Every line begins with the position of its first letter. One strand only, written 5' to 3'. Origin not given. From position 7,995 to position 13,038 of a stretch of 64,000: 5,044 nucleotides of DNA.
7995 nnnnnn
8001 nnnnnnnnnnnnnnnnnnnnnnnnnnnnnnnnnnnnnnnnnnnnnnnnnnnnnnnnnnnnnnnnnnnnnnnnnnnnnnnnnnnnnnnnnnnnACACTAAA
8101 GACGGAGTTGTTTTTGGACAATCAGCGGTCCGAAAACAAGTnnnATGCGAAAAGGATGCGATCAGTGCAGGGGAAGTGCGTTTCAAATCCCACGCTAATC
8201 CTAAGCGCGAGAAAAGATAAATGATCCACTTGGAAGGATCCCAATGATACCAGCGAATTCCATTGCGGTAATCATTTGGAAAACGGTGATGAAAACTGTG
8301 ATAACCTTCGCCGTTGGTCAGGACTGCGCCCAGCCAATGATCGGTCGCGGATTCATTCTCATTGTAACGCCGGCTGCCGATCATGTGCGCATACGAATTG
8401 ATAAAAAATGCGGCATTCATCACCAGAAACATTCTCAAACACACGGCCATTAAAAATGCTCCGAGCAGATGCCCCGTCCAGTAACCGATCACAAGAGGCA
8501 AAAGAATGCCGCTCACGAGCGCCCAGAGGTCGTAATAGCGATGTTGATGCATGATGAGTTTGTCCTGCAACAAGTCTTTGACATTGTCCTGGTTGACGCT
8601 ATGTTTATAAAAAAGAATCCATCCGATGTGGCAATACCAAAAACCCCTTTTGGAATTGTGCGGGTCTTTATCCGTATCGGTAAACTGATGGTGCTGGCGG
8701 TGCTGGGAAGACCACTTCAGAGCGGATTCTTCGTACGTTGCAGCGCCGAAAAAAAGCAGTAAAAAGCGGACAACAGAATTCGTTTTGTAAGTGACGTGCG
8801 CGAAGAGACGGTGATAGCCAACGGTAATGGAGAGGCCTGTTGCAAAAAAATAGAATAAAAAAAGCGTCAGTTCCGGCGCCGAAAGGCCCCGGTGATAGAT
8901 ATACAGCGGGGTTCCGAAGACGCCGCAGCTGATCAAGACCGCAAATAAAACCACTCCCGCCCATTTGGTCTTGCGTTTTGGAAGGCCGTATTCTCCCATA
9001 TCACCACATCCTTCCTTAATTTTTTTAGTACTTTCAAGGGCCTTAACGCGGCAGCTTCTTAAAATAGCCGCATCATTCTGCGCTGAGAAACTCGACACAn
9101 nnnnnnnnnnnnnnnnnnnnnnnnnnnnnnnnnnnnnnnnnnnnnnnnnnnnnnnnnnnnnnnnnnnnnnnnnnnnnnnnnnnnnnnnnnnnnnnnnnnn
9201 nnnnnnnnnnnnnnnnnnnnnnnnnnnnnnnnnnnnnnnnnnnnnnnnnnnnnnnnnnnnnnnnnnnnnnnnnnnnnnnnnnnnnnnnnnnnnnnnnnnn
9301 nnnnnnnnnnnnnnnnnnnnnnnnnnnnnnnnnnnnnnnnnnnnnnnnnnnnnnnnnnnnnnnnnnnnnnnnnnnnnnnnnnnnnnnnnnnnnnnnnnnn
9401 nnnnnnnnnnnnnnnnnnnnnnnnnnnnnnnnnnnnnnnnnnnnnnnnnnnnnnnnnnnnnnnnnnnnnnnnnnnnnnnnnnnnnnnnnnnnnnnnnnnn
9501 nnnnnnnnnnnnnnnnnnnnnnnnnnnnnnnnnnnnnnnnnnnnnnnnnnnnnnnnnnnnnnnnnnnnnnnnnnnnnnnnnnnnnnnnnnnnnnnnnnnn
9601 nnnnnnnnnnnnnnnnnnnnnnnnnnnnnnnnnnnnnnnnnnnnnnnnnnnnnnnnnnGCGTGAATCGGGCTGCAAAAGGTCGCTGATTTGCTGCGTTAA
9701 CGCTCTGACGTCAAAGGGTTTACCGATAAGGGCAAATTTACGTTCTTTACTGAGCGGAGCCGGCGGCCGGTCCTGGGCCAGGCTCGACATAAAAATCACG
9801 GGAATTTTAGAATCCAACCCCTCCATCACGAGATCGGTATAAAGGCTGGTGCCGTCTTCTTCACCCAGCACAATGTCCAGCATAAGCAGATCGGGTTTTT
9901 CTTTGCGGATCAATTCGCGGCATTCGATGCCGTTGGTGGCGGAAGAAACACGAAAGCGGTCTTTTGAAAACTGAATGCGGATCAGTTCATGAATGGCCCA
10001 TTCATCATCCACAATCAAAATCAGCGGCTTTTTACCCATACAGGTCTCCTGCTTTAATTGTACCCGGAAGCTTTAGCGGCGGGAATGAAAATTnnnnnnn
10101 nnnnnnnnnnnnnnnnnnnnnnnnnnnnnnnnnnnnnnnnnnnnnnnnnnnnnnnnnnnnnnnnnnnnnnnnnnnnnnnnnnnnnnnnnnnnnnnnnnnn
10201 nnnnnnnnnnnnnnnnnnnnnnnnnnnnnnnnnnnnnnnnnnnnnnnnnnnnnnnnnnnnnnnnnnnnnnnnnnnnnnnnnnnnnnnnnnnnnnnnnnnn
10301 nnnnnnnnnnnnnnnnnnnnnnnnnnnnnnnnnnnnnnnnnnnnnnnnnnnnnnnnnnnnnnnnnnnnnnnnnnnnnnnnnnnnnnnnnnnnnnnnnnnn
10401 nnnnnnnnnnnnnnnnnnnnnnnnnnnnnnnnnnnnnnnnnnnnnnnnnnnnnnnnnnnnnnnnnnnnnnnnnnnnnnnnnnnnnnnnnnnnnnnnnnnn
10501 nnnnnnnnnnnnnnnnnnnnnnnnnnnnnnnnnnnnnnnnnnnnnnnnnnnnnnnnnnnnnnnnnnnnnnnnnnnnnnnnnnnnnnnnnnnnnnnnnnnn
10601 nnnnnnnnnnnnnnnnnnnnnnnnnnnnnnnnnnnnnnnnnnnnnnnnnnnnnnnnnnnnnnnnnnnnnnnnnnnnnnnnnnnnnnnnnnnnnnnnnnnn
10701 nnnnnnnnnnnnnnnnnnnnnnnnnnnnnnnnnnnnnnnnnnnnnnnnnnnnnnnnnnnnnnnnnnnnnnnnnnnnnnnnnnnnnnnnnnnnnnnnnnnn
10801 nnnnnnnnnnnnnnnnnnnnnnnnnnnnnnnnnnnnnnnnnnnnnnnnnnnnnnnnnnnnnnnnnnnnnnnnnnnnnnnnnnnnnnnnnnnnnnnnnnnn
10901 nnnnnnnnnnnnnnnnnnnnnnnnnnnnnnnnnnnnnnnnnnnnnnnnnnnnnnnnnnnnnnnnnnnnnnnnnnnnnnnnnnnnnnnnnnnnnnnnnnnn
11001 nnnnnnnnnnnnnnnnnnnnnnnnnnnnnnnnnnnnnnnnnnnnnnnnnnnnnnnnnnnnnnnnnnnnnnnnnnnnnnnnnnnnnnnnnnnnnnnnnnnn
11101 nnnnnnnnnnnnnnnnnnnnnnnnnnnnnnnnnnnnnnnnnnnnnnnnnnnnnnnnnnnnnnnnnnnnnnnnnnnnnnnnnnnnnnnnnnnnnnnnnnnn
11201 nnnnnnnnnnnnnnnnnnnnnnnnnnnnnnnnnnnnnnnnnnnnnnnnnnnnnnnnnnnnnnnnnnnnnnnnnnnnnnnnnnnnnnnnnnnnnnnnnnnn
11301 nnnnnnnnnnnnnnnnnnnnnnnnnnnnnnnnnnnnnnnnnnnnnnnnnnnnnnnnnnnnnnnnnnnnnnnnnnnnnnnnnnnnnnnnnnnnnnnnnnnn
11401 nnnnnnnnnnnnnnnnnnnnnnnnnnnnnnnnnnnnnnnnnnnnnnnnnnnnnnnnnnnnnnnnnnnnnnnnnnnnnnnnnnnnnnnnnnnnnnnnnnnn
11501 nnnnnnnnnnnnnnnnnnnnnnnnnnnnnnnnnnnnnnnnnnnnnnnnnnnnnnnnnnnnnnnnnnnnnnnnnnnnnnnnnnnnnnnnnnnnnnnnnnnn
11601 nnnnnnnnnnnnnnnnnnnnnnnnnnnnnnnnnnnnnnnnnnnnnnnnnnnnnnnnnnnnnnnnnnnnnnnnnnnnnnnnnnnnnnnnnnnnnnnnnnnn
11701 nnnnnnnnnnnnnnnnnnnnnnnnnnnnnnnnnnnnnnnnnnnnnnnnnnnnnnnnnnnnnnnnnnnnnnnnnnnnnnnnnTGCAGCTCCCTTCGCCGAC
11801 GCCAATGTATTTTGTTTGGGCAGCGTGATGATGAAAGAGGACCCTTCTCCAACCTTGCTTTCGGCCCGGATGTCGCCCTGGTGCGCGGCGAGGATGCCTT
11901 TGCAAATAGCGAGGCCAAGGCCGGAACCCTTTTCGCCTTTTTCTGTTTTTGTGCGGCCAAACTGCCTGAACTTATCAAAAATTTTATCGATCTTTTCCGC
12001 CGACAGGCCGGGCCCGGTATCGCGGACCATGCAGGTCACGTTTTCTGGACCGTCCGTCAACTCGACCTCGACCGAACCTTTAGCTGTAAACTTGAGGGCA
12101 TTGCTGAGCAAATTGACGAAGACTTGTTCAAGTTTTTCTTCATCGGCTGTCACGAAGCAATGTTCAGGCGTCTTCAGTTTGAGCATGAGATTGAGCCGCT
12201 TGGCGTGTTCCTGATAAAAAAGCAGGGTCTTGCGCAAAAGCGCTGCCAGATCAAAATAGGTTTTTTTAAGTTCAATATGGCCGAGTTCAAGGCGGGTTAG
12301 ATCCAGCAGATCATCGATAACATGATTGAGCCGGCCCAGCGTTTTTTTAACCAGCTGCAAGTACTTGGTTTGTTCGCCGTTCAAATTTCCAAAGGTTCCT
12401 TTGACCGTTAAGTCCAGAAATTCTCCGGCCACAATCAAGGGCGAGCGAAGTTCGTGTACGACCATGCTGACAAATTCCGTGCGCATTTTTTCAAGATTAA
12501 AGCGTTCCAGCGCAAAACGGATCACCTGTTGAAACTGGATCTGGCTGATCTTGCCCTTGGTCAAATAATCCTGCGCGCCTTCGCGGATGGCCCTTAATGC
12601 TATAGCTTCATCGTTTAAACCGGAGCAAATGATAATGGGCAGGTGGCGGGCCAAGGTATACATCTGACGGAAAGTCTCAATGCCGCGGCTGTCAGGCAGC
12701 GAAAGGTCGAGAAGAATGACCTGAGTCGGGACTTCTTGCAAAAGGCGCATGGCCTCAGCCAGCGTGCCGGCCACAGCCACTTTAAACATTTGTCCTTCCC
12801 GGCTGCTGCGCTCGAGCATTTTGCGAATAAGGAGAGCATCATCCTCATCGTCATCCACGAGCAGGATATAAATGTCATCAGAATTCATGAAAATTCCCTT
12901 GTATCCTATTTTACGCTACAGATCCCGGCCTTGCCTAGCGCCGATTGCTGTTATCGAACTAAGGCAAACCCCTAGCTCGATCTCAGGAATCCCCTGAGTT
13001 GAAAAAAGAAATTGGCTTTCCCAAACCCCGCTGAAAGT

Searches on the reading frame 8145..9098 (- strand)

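Call 37: search_protein_families(library=pfam, proteins=[window:8145-9098:-], max_evalue=0.00001)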
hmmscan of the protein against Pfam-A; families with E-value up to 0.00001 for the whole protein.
window:8145-9098:- (318 aa): 1 family
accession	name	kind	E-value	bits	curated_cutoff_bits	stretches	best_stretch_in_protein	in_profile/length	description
PF00487.30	FA_desaturase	-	4.5e-17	63.1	29.7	1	79-286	6-231/253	Fatty acid desaturase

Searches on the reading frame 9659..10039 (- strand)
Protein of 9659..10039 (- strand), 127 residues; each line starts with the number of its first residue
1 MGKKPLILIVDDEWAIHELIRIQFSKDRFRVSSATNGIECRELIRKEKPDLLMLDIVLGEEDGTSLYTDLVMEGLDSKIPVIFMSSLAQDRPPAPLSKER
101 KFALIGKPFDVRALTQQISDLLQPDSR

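Call 37: search_protein_families(library=pfam, proteins=[window:9659-10039:-], max_evalue=0.00001)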
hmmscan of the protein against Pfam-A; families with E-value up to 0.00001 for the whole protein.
window:9659-10039:- (127 aa): 1 family
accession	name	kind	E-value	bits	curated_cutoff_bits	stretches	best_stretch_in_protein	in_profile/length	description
PF00072.30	Response_reg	-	9.2e-17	61.7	30.2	1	7-118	1-110/111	Response regulator receiver domain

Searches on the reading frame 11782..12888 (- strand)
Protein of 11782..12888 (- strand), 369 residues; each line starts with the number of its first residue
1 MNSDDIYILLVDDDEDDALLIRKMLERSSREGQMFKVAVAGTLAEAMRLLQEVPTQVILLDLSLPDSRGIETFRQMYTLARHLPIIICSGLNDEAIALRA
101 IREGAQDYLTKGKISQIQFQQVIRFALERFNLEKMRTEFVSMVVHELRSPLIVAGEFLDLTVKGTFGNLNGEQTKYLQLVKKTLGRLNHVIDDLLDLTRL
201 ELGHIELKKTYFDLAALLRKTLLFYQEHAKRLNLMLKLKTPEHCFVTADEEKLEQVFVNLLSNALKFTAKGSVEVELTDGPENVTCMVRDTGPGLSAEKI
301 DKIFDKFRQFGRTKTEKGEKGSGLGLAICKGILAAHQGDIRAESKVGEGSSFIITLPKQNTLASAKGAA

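Call 37: search_protein_families(library=pfam, proteins=[window:11782-12888:-], max_evalue=0.00001)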
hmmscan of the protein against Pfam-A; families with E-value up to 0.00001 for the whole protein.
window:11782-12888:- (369 aa): 3 families
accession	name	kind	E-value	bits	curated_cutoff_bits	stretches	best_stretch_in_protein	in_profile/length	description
PF02518.31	HATPase_c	-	4.1e-29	101.7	26.4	1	249-359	2-110/111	Histidine kinase-, DNA gyrase B-, and HSP90-like ATPase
PF00072.30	Response_reg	-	5.9e-20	71.9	30.2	1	8-112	1-100/111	Response regulator receiver domain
PF00512.31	HisKA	-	4.7e-13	49.4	26.9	1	135-202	1-65/66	His Kinase A (phospho-acceptor) domain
